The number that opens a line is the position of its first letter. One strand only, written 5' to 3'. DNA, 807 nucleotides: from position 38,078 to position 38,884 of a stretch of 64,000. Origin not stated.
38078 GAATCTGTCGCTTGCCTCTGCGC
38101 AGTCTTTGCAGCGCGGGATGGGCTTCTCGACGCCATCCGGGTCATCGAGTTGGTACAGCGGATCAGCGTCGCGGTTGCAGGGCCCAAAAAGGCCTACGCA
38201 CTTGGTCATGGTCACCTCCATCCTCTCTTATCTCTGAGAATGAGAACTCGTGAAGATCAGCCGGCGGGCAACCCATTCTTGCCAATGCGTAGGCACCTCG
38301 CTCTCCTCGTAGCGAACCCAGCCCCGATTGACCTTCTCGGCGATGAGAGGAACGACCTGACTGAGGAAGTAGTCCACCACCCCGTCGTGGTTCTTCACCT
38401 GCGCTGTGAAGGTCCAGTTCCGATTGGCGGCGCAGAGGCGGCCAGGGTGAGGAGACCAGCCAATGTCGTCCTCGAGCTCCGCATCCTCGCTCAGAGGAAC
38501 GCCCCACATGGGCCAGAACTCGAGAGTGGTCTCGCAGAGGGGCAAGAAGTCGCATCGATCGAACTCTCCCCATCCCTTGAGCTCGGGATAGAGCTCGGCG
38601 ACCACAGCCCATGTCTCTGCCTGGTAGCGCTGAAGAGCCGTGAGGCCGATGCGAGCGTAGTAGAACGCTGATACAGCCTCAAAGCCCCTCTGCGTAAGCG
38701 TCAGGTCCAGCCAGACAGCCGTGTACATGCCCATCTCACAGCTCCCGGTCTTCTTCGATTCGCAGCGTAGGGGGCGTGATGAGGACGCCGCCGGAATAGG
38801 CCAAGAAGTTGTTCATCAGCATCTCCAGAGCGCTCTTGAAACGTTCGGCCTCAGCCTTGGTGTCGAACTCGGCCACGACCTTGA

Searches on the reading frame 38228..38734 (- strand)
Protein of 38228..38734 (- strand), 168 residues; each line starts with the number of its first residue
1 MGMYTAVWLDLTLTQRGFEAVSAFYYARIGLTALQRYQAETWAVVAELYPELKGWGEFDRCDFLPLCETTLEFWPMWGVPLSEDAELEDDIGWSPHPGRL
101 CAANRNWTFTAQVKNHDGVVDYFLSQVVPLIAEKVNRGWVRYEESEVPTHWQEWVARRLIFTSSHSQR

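Call 15: find_encoding_contigs(protein=window:38228-38734:-, flank=10000, max_places=1)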
Protein window:38228-38734:- (168 aa): 12 contigs read that carry it; 1 place shown.
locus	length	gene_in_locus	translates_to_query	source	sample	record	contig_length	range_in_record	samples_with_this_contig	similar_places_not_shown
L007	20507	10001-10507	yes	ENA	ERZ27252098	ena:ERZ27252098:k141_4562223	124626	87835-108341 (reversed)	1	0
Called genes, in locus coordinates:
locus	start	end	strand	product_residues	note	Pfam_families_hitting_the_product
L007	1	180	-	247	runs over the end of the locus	-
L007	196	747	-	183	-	-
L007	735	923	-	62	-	-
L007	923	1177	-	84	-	-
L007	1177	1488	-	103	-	-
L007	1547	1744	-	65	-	-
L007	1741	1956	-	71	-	-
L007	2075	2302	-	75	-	-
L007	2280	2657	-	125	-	-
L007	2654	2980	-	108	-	-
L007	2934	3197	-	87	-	-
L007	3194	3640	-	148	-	-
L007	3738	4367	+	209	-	-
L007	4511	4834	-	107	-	-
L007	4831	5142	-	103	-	-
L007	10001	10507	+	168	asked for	-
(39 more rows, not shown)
